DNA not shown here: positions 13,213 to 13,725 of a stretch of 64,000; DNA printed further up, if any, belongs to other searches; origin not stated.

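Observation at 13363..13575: Orphan 70-aa protein made only of two NUMOD3 repeats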

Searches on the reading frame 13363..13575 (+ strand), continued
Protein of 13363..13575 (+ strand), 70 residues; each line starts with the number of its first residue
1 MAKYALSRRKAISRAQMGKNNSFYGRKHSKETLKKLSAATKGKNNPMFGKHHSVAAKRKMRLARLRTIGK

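Call 29: find_encoding_contigs(protein=P0207, flank=6000, max_places=3)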
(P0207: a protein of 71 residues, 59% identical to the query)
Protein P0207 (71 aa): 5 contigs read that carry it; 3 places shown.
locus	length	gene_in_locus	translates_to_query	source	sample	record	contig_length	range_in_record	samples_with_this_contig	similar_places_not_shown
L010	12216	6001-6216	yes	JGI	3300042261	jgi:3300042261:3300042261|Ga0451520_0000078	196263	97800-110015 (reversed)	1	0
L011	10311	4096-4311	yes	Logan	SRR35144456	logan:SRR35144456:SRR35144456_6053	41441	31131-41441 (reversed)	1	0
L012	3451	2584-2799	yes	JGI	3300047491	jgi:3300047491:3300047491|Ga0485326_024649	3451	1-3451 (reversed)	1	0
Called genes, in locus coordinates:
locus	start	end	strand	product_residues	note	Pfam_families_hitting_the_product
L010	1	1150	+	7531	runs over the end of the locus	PF02518:HATPase_c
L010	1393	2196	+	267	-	PF00072:Response_reg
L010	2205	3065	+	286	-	PF00571:CBS, PF07238:PilZ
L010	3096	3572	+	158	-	PF00075:RNase_H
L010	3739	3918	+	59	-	PF11154:DUF2934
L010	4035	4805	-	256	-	PF02673:BacA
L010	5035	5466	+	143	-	PF03330:DPBB_1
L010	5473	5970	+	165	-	PF01243:PNPOx_N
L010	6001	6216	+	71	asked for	PF07460:NUMOD3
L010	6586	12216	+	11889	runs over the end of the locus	-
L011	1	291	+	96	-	?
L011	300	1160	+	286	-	PF00571:CBS, PF07238:PilZ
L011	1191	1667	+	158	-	PF00075:RNase_H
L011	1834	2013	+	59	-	PF11154:DUF2934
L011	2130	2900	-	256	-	PF02673:BacA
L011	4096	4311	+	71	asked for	PF07460:NUMOD3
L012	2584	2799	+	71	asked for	PF07460:NUMOD3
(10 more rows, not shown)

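Call 30: find_encoding_contigs(protein=P0155, flank=6000, max_places=3)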
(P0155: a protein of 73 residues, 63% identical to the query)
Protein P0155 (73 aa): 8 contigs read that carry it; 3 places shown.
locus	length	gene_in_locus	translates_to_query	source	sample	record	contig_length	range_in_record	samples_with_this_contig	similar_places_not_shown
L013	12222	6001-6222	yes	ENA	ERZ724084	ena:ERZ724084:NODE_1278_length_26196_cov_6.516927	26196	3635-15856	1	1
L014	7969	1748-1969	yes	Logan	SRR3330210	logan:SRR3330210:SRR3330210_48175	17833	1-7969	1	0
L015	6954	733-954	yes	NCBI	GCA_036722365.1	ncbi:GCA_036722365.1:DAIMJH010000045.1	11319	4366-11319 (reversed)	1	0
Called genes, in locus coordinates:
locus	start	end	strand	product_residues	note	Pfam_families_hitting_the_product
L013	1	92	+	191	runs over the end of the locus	PF02508:Rnf-Nqr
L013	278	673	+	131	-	PF18914:DUF5666 (weak)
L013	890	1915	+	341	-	PF13353:Fer4_12 (weak), PF04055:Radical_SAM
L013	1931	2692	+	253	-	PF03372:Exo_endo_phos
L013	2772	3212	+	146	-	PF01161:PBP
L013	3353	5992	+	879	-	PF00330:Aconitase, PF00694:Aconitase_C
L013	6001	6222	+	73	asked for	PF07460:NUMOD3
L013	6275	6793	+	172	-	-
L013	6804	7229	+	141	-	-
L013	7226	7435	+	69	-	PF20095:DUF6485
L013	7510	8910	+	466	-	PF00330:Aconitase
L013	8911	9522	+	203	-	PF00694:Aconitase_C, PF27512:LeuD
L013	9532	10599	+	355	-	PF01264:Chorismate_synt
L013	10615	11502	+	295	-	PF00106:adh_short, PF08659:KR, PF13561:adh_short_C2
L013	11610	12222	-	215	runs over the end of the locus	PF00753:Lactamase_B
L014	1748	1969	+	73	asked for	PF07460:NUMOD3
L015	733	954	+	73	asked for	PF07460:NUMOD3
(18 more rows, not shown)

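Call 31: find_related_loci(query=A2, collection=genome_contigs, flank=5000)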
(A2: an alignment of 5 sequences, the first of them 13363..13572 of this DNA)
Query A2 (70 aa) in genome_contigs; peptide patterns used: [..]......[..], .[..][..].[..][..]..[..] (x = any residue, [..] = any of these).
147 stretches matched a pattern; 54 encode a relative of the query (tblastn E <= 1e-3); 54 distinct loci.
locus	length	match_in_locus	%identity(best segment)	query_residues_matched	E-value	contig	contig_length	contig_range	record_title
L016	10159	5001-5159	70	12-64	3e-20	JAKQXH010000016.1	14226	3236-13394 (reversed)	MAG: Candidatus Omnitrophota bacterium isolate USST_metabat.84_sub k141_449893, whole genome shotgun sequence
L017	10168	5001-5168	63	10-63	4e-19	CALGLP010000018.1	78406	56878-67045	MAG TPA_asm: uncultured bacterium isolate SRR3330210_bin.157_CONCOCT_v1.1_MAG genome assembly, contig: ERZ724080.319, wh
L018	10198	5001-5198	58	1-66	1e-18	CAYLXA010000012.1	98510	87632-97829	MAG TPA_asm: uncultured bacterium isolate SRP329715_co1_385 genome assembly, contig: NODE_221_length_98510_cov_13.540724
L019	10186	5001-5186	62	12-63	3e-17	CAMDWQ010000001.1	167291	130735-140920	MAG: Candidatus Omnitrophica bacterium isolate LH-05nov19-156 genome assembly, contig: LH-05nov19-C46, whole genome shot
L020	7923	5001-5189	62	9-63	2e-16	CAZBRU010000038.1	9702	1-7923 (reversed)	MAG TPA_asm: uncultured Planctomycetales bacterium isolate ERP125453_co2_380 genome assembly, contig: NODE_3253_length_9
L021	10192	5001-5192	58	12-63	2e-16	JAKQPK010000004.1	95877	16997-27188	MAG: Candidatus Omnitrophota bacterium isolate USMO_maxbin.079 k141_458913, whole genome shotgun sequence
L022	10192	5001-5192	60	12-63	7e-16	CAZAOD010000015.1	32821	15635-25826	MAG TPA_asm: uncultured Planctomycetales bacterium isolate binchicken_co173_225 genome assembly, contig: NODE_4579_lengt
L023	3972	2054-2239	59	12-62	4e-15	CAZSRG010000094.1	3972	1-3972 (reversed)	MAG TPA_asm: uncultured Planctomycetia bacterium isolate binchicken_co256_334 genome assembly, contig: NODE_76110_length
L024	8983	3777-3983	58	12-63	3e-14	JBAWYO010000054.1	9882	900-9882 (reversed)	MAG: Candidatus Omnitrophota bacterium isolate ELA091 MAG091_54, whole genome shotgun sequence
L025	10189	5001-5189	59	3-63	6e-14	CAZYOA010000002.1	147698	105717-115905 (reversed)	MAG TPA_asm: uncultured Planctomycetales bacterium isolate binchicken_co181_631 genome assembly, contig: NODE_56_length_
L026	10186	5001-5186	48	9-70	1e-13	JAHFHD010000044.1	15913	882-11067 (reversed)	MAG: Candidatus Omnitrophota bacterium isolate nzgw330 NODE_4390_length_15914_cov_3.898056, whole genome shotgun sequenc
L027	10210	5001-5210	49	3-65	4e-13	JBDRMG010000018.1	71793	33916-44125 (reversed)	MAG: Candidatus Omnitrophota bacterium isolate MEGAHIT-group-1.82 k141_8130779, whole genome shotgun sequence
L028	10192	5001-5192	56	1-64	6e-13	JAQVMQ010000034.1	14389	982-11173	MAG: Candidatus Omnitrophota bacterium isolate STF1_137 NODE_11807_length_14389_cov_3.814963_Sandtown_F1, whole genome s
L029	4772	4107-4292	52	12-63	5e-12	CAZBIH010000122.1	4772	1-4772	MAG TPA_asm: uncultured Planctomycetia bacterium isolate ERP125453_co2_192 genome assembly, contig: NODE_13149_length_47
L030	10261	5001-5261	51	8-66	6e-12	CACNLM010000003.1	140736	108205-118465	MAG: uncultured Alphaproteobacteria bacterium isolate AG-893-F05 genome assembly, contig: AG-893-F05_NODE_3, whole genom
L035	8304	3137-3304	50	9-60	5e-11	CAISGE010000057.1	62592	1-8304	MAG: Candidatus Omnitrophica bacterium isolate AM-lipid-02-D9_bin-1187 genome assembly, contig: bin-1187:57/80, whole ge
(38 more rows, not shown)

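Call 46: predict_structure(alignment_id=A3)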
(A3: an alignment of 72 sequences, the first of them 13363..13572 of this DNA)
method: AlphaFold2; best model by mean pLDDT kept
length: 70 residues; sequences in the alignment: 72
mean_pLDDT: 92.9   pTM: 0.51
mean pLDDT of the five models: 92.9, 92.5, 92.5, 91.7, 90.9
residues with pLDDT >= 90: 60; 70-90: 9; 50-70: 1; < 50: 0
segments of 3 or more residues with pLDDT < 50: none
pLDDT, mean of each block of 10 residues (from residue 1): 89 93 94 94 90 96 94
secondary structure, 60 per line:
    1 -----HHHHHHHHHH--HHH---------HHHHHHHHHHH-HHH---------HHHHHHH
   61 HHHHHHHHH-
elements in order: H6-15 H30-40 H54-69

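Call 52: fold_search(model_id=the predicted structure, library=pdb)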
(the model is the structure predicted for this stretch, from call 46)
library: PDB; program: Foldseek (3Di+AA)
matches with E <= 10: 1; with E <= 0.001: 0
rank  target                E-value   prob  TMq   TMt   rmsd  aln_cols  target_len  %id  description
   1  1i3j_A                5.8e+00  0.28  0.40  0.30   2.2        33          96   45  CRYSTAL STRUCTURE OF THE DNA-BINDING DOMAIN OF INTRON ENDONUCLEASE I-TEVI WITH ITS SUBSTRATE (released 2001-07-13)

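Call 59: find_related_loci(query=A3, collection=viral_contigs, flank=3000)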
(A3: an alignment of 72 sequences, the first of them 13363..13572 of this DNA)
Query A3 (70 aa) in viral_contigs; peptide patterns used: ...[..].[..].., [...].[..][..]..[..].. (x = any residue, [..] = any of these).
600 stretches matched a pattern (row limit reached: there are more); 307 encode a relative of the query (tblastn E <= 1e-3); the best 80 are kept; 80 distinct loci.
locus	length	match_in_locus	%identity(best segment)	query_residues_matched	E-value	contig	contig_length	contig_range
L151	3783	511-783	49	12-70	4e-15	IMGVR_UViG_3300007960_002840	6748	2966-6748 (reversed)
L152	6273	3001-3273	44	14-70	2e-13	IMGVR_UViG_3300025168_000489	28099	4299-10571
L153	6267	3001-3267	48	9-65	4e-13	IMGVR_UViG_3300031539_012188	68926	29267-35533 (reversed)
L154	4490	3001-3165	57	17-60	4e-13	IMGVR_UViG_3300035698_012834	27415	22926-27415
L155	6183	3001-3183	44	10-70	1e-12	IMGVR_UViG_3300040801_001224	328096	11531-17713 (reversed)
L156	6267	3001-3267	41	3-61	2e-12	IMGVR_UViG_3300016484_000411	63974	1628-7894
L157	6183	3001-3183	49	2-60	1e-12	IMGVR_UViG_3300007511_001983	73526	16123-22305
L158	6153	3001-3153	54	17-64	3e-12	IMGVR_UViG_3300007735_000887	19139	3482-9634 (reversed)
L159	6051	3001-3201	42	3-64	3e-12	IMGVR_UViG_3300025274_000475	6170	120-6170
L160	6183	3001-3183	45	4-61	4e-12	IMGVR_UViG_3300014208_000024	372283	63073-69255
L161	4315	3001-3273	46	3-65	5e-12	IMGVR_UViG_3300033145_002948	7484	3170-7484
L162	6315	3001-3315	49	9-65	5e-12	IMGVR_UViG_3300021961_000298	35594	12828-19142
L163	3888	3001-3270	45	3-60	5e-12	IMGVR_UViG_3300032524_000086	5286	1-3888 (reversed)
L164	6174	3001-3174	43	3-60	9e-12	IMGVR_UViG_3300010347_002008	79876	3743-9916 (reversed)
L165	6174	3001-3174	43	3-60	8e-12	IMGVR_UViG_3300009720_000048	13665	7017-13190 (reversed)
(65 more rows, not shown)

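Call 67: list_cluster_members(proteins=[P0001, P0177, P0185, P0192, P0193, P0197, P0206, P0225, P0191, P0210])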
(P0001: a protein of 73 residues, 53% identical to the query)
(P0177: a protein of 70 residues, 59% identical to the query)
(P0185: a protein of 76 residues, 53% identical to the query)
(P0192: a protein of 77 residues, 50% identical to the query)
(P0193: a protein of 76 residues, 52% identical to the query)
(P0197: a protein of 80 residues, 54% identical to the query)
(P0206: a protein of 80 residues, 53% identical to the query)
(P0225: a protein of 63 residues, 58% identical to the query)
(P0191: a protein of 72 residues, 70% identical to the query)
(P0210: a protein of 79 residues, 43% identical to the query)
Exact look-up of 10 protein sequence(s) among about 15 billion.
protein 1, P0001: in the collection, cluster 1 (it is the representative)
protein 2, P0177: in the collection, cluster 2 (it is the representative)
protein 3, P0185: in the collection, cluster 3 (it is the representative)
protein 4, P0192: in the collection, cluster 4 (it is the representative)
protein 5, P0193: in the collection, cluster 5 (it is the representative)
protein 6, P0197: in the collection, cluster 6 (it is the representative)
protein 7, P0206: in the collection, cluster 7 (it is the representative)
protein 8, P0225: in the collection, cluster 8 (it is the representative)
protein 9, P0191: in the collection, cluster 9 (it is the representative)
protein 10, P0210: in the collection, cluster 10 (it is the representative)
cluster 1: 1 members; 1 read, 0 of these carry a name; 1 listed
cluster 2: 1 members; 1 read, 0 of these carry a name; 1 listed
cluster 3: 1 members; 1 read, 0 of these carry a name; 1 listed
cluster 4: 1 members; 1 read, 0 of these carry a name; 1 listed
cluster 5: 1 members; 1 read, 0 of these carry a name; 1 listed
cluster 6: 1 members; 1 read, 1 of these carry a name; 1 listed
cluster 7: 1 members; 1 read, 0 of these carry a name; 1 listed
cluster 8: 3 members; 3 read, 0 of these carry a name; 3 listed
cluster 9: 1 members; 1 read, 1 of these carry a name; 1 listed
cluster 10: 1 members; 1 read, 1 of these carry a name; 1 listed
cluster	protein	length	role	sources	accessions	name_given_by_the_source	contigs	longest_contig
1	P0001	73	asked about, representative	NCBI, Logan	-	-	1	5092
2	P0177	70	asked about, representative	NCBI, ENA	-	-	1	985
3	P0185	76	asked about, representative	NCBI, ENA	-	-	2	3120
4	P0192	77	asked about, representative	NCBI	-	-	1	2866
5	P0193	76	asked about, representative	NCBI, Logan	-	-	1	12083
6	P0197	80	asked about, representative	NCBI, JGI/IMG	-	hypothetical protein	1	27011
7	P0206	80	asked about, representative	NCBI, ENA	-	-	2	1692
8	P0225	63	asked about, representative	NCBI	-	-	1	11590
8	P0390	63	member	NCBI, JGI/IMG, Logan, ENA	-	-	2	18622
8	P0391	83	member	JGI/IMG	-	-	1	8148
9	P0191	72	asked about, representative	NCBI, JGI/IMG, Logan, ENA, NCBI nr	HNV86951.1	MAG TPA: NUMOD3 domain-containing DNA-binding protein [Candidatus Omnitrophota bacterium] | NUMOD3 domain-containing DNA-binding protein [Candidatus Omnitrophota bacterium]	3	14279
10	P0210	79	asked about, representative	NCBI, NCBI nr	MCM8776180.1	MAG: NUMOD3 domain-containing DNA-binding protein [Candidatus Omnitrophica bacterium] | NUMOD3 domain-containing DNA-binding protein [Candidatus Omnitrophota bacterium]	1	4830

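Call 80: fold_search(model_id=the predicted structure, library=viral)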
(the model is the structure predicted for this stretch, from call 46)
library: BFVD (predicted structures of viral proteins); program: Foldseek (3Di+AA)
matches with E <= 10: 97; with E <= 0.001: 0
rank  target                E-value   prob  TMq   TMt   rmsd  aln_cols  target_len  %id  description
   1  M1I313                4.1e-03  0.99  0.36  0.11   8.9        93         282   25  (no name in the UniProt tables at hand)
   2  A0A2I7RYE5            5.0e-03  1.00  0.44  0.17   4.9        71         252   32  (no name in the UniProt tables at hand)
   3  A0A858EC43            5.4e-03  1.00  0.48  0.18   5.1        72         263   38  Putative endonuclease [Listeria phage vB_Liva_VAfA18]
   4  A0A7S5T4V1            6.2e-03  1.00  0.65  0.27   3.0        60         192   32  (no name in the UniProt tables at hand)
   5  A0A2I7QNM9            8.2e-03  1.00  0.47  0.16   5.7        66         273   30  (no name in the UniProt tables at hand)
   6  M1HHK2                1.2e-02  1.00  0.63  0.14   2.3        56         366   34  (no name in the UniProt tables at hand)
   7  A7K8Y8                1.2e-02  1.00  0.55  0.15   5.8        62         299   27  Uncharacterized protein Z378L [Chlorovirus heliozoae]
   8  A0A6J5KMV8            1.2e-02  0.99  0.42  0.11  14.3        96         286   28  Nuclease associated modular domain 3 [uncultured Caudovirales phage]
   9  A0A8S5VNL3            1.2e-02  0.99  0.37  0.14   9.8        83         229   24  (no name in the UniProt tables at hand)
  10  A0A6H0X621            1.4e-02  0.99  0.43  0.16   5.8        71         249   34  GIY-YIG endonuclease [Bacillus phage Izhevsk]
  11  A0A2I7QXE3            1.5e-02  0.99  0.42  0.23   5.7        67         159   24  (no name in the UniProt tables at hand)
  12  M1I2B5                2.0e-02  1.00  0.66  0.28   1.9        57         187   33  (no name in the UniProt tables at hand)
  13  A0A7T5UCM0            2.3e-02  0.99  0.47  0.18  18.9       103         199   21  (no name in the UniProt tables at hand)
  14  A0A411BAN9            2.3e-02  0.98  0.33  0.12  11.2        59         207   32  GIY-YIG domain-containing protein [Salmonella phage Segz_1]
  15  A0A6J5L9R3            2.5e-02  0.91  0.32  0.09  14.0       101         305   26  Nuclease associated modular domain 3 [uncultured Caudovirales phage]
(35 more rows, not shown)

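Call 81: search_protein_families(library=padloc, proteins=[window:13363-13572:+, P0129, P0224], max_evalue=1)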
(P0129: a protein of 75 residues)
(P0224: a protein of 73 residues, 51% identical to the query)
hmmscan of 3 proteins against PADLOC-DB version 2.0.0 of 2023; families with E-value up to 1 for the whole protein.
window:13363-13572:+ (70 aa): 1 family
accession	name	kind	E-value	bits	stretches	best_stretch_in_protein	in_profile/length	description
PDLC03701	HEase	-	2e-08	32.4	2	19-60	170-214/271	homing endonuclease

P0129 (75 aa): 2 families
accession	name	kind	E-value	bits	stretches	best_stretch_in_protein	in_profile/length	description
PDLC03701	HEase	-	5.8e-06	24.3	1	4-44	178-221/271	homing endonuclease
PDLC03675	HEase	-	0.0045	14.8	1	4-22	104-122/221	homing endonuclease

P0224 (73 aa): 1 family
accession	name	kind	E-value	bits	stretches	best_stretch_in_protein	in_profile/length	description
PDLC03701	HEase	-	1.7e-06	26.1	1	15-64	162-214/271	homing endonuclease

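Call 82: search_protein_families(library=pfam, alignment_id=A3, max_evalue=0.01)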
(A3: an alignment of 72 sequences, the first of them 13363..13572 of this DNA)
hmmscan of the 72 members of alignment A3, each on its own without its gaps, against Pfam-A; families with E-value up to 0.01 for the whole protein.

A. member 1, window:13363-13572:+ (70 aa): 1 family
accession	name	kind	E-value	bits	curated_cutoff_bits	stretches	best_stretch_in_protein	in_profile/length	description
PF07460.16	NUMOD3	-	2.1e-25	88.8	20.4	2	25-61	1-37/37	NUMOD3 motif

B. families by the number of members that match (of 72 scanned): 3 families
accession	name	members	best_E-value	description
PF07460.16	NUMOD3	72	4.4e-31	NUMOD3 motif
PF08944.16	p47_phox_C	1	0.00017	NADPH oxidase subunit p47Phox, C terminal domain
PF12344.14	UvrB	1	0.0096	Ultra-violet resistance protein B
